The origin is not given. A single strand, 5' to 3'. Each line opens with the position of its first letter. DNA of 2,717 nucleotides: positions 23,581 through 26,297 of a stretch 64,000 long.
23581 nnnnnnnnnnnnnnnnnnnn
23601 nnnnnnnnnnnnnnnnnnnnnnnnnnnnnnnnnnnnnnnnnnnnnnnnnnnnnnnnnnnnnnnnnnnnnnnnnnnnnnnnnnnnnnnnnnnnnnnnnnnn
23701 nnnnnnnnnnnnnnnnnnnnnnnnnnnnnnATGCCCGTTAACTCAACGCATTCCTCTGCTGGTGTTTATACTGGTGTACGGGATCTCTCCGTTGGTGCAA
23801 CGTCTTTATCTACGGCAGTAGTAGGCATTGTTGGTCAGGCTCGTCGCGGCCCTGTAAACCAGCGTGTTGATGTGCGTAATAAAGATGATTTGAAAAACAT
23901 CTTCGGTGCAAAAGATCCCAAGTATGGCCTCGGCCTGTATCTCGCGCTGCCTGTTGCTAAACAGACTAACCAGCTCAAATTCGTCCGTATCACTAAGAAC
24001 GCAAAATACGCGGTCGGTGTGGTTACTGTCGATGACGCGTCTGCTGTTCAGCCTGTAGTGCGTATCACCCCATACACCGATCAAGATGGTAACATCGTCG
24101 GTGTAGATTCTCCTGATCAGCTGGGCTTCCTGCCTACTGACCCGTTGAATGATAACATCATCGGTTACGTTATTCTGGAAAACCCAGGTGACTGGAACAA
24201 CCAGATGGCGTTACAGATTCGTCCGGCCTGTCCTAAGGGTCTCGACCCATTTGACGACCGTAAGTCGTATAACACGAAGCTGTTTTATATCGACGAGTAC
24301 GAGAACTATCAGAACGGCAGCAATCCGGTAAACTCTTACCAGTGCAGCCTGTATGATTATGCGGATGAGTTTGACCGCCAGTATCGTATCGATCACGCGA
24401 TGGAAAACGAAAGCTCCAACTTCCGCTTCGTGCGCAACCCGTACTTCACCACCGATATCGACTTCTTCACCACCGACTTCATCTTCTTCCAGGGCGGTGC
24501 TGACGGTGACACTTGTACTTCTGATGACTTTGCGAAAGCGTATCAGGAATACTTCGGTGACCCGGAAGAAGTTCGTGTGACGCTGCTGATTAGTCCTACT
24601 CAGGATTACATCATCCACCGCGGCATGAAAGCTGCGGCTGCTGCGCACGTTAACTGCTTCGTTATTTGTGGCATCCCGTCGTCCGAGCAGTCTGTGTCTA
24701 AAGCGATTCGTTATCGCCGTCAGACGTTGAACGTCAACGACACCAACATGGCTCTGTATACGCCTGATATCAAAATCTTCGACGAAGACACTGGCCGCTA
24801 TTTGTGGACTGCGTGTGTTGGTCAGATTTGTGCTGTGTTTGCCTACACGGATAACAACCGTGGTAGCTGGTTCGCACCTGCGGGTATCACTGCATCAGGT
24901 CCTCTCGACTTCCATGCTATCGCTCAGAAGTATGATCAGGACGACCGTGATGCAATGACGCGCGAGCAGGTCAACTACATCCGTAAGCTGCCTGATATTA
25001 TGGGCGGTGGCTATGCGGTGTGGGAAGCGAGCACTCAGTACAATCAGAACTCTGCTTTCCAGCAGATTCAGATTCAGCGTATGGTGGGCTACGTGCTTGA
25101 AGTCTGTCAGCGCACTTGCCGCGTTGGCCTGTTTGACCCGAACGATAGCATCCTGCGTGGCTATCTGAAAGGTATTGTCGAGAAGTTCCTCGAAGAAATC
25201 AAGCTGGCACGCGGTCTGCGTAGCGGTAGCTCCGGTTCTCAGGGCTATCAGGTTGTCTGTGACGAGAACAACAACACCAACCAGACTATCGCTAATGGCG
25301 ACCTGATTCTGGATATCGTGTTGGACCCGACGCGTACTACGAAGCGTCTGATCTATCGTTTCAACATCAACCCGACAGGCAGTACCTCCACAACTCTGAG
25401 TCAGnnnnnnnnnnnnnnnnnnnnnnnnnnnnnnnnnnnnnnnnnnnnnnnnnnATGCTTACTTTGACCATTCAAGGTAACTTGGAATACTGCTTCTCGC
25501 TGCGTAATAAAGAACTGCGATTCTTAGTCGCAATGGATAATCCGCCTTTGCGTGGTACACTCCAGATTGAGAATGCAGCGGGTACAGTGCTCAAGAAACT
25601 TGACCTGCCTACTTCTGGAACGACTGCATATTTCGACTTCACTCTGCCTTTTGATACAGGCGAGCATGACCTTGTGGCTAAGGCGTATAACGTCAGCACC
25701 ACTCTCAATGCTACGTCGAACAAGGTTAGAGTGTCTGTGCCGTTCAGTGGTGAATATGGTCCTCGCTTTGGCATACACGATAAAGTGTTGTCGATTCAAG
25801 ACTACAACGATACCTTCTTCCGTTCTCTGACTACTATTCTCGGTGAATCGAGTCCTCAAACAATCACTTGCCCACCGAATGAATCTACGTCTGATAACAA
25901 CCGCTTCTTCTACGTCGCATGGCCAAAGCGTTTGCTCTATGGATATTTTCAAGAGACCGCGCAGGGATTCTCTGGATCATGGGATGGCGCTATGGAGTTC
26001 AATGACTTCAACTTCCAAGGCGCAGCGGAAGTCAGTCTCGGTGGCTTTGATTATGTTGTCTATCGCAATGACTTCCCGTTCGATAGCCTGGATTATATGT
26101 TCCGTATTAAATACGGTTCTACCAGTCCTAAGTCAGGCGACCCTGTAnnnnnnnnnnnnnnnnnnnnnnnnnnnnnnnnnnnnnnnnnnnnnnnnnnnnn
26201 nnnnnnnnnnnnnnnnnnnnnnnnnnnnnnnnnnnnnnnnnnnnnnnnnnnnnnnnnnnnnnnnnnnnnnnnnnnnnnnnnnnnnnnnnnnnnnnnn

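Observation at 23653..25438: A second tail-sheath paralog in its own insulated, late-motif-driven unit, 28 kb away from the real sheath-tube pair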

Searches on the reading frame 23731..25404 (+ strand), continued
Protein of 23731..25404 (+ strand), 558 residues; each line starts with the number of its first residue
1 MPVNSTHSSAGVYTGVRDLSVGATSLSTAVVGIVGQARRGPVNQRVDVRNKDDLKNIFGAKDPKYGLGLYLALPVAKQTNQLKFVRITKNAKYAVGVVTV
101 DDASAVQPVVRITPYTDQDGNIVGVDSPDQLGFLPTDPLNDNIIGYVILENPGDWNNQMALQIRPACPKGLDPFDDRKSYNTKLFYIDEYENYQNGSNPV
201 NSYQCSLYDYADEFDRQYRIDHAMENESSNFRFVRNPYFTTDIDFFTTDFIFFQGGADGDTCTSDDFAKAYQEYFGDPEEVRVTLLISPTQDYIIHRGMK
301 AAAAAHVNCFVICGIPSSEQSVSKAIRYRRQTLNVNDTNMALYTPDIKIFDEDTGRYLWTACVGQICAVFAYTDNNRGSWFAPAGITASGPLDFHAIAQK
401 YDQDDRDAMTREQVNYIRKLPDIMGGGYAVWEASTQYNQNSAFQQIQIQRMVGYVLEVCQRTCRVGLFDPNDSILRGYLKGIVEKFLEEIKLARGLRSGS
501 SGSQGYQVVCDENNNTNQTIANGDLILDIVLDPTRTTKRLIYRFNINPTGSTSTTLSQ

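Call 59: predict_structure(alignment_id=A1)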
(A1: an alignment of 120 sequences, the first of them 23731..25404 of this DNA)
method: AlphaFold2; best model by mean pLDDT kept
length: 558 residues; sequences in the alignment: 120
mean_pLDDT: 87.5   pTM: 0.81
mean pLDDT of the five models: 87.5, 87.2, 86.2, 86.2, 85.8
residues with pLDDT >= 90: 337; 70-90: 174; 50-70: 31; < 50: 16
segments of 3 or more residues with pLDDT < 50: 1-14
pLDDT, mean of each block of 10 residues (from residue 1): 39 50 70 94 93 92 91 94 94 95 91 92 90 88 93 92 93 91 94 90 93 91 89 92 92 93 95 93 94 96 93 96 95 93 96 92 96 90 91 94 93 93 88 91 89 84 73 83 86 80 81 84 82 75 71 49
secondary structure, 60 per line:
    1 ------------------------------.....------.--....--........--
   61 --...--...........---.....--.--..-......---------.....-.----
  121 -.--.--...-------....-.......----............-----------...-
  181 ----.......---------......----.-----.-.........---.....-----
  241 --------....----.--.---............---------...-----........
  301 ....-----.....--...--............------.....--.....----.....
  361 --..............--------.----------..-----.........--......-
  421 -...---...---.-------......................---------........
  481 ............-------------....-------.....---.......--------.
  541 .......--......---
elements in order: E31-35 E45-48 H51-58 H68-78 E82-86 E95-100 E110-114 H138-141 E143-149 H154-158 E159-165 E185-191 E201-206 H220-227 E231-235 E249-252 H264-275 E285-287 H293-304 E310-314 H322-333 E340-344 E347-351 E356-360 H363-376 H403-411 E414-419 E428-430 H446-463 H473-492 E506-509 H517-521 E525-531 E540-547 E550-555
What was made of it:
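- On Phage tail sheath protein (T4 gp18-like; PHROG 23; Pfam PF04984/PF17482): AF2 pLDDT 87.5, pTM 0.81 (call 59).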

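Call 63: fold_search(model_id=the predicted structure, library=pdb)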
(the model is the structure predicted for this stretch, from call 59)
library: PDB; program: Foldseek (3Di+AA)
matches with E <= 10: 383; with E <= 0.001: 101
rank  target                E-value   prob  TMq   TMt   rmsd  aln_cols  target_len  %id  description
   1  9mkb_dS               2.1e-31  1.00  0.71  0.62  10.1       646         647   18  Structure of the bacteriophage T4 portal-neck-tail complex (released 2025-12-24)
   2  9f4a_SA               5.8e-30  1.00  0.72  0.62  13.5       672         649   17  Interface between baseplate cup and extended tail tube/sheath of Klebsiella phage KP1 variant vB_Kpn_Lilla1 (released 2025-05-14)
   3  9ev2_S1               1.5e-29  1.00  0.73  0.62  10.9       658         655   18  Tail tube and extended tail sheath tube of Klebsiella phage KP1 variant vB_Kpn_Lilla1 (released 2025-04-09)
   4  9mkb_AK               7.4e-28  1.00  0.69  0.59  10.9       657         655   18  Structure of the bacteriophage T4 portal-neck-tail complex (released 2025-12-24)
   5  9mkb_1                3.4e-26  1.00  0.72  0.62  10.3       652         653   17  Structure of the bacteriophage T4 portal-neck-tail complex (released 2025-12-24)
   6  9ezm_A                3.8e-26  1.00  0.67  0.76   5.5       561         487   18  CryoEM structure of the contracted sheath in H. borinquense (released 2024-11-27)
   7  9ay3_A                2.8e-22  1.00  0.70  0.73  15.1       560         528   15  Tail sheath of P1 bacteriophage (released 2025-09-10)
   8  8jaj_a                8.5e-22  1.00  0.71  0.75   5.6       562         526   14  In situ structures of the ultra-long contracted tail of Myoviridae phage P1 (released 2023-06-21)
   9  8jan_m                8.5e-22  1.00  0.68  0.71  14.6       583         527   15  In situ structures of the ultra-long extended tail of Myoviridae phage P1 (released 2023-06-21)
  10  3j2m_U                3.3e-20  1.00  0.68  0.62   7.4       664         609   14  The X-ray structure of the gp15 hexamer and the model of the gp18 protein fitted into the cryo-EM reconstruction of th (released 2013-03-06)
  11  9g8s_e                1.1e-17  1.00  0.61  0.72   9.1       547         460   12  C3 reconstruction of extended phiCD508 needle (released 2025-04-09)
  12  9gts_2A               1.4e-17  1.00  0.52  0.80   3.5       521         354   16  Cryo-EM structure of a contractile injection system in Streptomyces coelicolor, the cap portion in extended state. (released 2025-06-18)
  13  8kee_A                6.1e-17  1.00  0.51  0.57  14.9       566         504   13  Cyanophage A-1(L) sheath-tube (released 2024-04-10)
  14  9xpf_A                1.0e-16  1.00  0.58  0.51  11.5       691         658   11  The structure of sheath and tube proteins of phage Phikz (released 2026-02-11)
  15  3lml_D                1.1e-16  1.00  0.58  0.73   5.6       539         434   10  Crystal Structure of the sheath tail protein Lin1278 from Listeria innocua, Northeast Structural Genomics Consortium T (released 2010-03-09)
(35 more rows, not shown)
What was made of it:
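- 23731..25407 (+): Sheath A: second tail-sheath paralog, 558 aa, ortholog of PaBG gp213. AF2 pLDDT 87.5, and Foldseek to T4 gp18 at TM 0.71 (calls 59, 63).
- On Phage tail sheath protein (T4 gp18-like; PHROG 23; Pfam PF04984/PF17482): Foldseek against T4 gp18 (9mkb) gives E 2e-31 and TM 0.71; P1 gp22 gives TM 0.70-0.71 (call 63).
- On eCIS-type terminal sheath adaptor (Afp3/4, Pvc3/4): A is 28 kb from B and the same length, and it matches T4 gp18 better than Afp3 or Pvc3/4 (TM 0.71 against about 0.40-0.43, call 63).
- T4 gp18 is a much better structural match (TM 0.71) than Afp3, Pvc3 or Pvc4 (about 0.40-0.43) (call 63).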

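Call 71: find_encoding_contigs(protein=P0041, flank=10000, max_places=1)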
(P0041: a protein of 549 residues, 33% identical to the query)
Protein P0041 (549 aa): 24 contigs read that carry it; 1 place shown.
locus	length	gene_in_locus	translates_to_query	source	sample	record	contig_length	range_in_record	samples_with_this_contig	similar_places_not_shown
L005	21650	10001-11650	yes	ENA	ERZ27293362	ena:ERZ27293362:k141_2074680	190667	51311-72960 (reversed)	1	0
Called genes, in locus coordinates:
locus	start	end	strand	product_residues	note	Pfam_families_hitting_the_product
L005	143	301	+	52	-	-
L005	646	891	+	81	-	-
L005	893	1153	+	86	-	-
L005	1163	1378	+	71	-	-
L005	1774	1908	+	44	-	-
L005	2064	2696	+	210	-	-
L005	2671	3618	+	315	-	-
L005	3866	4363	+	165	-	PF18907:DUF5662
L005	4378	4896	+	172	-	PF00156:Pribosyltran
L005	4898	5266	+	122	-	-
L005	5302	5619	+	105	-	-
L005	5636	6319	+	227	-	PF01227:GTP_cyclohydroI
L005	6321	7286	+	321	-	PF01242:PTPS (faint)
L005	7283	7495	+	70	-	-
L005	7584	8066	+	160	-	PF00990:GGDEF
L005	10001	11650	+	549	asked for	PF04984:Phage_sheath_1, PF17482:Phage_sheath_1C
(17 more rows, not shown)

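Call 72: find_encoding_contigs(protein=P0058, flank=10000, max_places=1)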
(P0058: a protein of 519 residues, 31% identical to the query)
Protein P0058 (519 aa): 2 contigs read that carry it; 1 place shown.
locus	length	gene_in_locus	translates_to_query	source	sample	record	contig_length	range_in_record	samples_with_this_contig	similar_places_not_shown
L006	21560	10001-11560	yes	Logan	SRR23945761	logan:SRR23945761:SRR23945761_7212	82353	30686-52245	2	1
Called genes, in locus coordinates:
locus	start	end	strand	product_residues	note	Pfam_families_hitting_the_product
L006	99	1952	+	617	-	-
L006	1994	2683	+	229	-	-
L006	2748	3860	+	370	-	-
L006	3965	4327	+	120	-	-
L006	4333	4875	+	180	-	-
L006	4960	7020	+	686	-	-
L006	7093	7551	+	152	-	-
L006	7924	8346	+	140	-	-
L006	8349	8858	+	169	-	-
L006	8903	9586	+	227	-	-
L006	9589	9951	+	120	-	-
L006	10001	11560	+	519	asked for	PF04984:Phage_sheath_1, PF17482:Phage_sheath_1C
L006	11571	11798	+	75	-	-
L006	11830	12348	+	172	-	PF23849:Phage_TTP_2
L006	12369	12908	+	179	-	PF23849:Phage_TTP_2 (weak), PF06841:Phage_T4_gp19 (weak)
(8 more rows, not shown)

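Call 76: get_annotated_region(hit=H24, flank=12000)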
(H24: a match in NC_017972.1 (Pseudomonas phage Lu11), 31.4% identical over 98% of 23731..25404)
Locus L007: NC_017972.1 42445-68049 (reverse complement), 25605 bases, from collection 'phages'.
description: Pseudomonas phage Lu11, complete genome.
organism: Pseudomonas phage Lu11 (NCBI taxid 1161927)
taxonomy: Viruses; Duplodnaviria; Heunggongvirae; Uroviricota; Caudoviricetes
host: Pseudomonas putida var. Manila; source: soil; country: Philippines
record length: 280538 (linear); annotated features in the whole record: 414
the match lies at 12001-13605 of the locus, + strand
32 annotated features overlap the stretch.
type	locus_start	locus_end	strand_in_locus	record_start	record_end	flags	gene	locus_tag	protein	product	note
CDS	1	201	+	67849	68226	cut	-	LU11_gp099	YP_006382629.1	hypothetical protein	-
CDS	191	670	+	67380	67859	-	-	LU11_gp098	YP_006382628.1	hypothetical protein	-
regulatory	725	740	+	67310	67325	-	-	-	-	promoter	putative middle/late promoter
CDS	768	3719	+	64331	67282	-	-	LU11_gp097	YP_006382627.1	putative DNA polymerase I/3'-5' exonuclease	-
CDS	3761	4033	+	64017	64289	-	-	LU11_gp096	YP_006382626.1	hypothetical protein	-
CDS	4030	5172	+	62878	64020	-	-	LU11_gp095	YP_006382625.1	putative sliding clamp protein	-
CDS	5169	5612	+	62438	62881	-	-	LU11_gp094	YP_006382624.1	hypothetical protein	-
CDS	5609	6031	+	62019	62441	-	-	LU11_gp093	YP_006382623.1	hypothetical protein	-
CDS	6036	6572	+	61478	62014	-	-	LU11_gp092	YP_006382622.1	hypothetical protein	-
CDS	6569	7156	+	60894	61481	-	-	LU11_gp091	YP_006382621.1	hypothetical protein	-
CDS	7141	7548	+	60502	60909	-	-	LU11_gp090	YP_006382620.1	hypothetical protein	-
CDS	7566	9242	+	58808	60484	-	-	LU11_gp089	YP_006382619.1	putative DNA/RNA helicase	-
CDS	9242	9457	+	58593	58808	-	-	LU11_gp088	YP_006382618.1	hypothetical protein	-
regulatory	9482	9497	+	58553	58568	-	-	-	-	promoter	putative middle/late promoter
CDS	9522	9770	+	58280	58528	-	-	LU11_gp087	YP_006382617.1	hypothetical protein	-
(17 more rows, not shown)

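Call 87: find_related_loci(query=A1, collection=viral_contigs, flank=7000)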
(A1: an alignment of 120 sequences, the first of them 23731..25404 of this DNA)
Query A1 (558 aa) in viral_contigs; peptide patterns used: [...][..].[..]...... (x = any residue, [..] = any of these).
592 stretches matched a pattern (row limit reached: there are more); 489 encode a relative of the query (tblastn E <= 1e-3); the best 80 are kept; 80 distinct loci.
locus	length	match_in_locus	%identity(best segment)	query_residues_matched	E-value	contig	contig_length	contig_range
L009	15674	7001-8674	97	1-558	0e+0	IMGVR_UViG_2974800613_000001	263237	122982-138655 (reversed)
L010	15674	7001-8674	97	1-558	0e+0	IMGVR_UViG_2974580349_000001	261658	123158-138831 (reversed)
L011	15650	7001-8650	92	1-550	0e+0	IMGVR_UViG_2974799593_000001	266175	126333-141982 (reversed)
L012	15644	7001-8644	91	1-548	0e+0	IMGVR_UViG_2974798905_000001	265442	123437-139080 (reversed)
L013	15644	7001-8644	92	1-548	0e+0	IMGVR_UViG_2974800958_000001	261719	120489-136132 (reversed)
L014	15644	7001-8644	85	1-548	0e+0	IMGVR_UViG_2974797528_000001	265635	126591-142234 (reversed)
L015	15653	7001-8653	81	1-550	0e+0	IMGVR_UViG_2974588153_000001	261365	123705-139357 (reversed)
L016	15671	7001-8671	77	1-557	0e+0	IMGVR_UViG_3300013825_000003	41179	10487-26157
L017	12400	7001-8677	69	1-558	0e+0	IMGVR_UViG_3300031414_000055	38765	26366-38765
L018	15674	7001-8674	66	1-556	0e+0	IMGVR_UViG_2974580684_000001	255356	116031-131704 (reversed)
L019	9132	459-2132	63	1-556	0e+0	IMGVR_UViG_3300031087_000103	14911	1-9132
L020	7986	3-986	67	230-556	2e-150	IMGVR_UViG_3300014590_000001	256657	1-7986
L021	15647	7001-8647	38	4-556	3e-117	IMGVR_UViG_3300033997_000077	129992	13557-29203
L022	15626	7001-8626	39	1-554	3e-111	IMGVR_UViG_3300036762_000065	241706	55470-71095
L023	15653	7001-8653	37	3-557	6e-115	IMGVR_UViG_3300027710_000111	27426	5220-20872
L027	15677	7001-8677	69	1-558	0e+0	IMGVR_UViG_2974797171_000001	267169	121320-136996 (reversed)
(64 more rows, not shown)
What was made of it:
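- Closest known: Annotated twin sheath genes of Alexandravirus, Yoloswagvirus and Salmondvirus. Same: Same genes in the same positions, at 66-97% identity for A across IMG/VR loci L009-L020 and L027 (call 87).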

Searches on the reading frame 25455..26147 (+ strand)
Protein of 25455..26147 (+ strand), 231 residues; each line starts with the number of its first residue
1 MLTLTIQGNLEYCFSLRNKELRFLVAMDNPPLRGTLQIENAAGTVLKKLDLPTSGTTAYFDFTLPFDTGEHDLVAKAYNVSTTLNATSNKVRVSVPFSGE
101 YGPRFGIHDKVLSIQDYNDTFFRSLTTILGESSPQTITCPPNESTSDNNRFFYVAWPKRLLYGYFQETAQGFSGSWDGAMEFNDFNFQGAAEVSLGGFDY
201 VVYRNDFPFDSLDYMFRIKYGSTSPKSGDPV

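Call 8: search_protein_families(library=pfam, proteins=[window:25455-26147:+], max_evalue=0.01)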
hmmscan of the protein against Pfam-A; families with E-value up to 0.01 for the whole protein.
window:25455-26147:+ (231 aa): 0 families

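Call 9: search_protein_families(library=phrogs, proteins=[window:25455-26147:+], max_evalue=0.001)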
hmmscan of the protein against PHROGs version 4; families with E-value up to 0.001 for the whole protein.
window:25455-26147:+ (231 aa): 2 families
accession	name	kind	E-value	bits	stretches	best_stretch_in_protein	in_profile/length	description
phrog_36080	-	unknown function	2.6e-126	420.7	1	1-231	1-236/236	-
phrog_14098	-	tail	9.3e-19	67.4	1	89-221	1339-1468/1469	tail protein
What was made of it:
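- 25455..26150 (+): 231-aa protein whose C-terminal 131 aa are 58% identical to the C-terminus of the 1336-aa fibre. A spare fibre-tip module. PHROG 36080 and 14098 (call 9).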
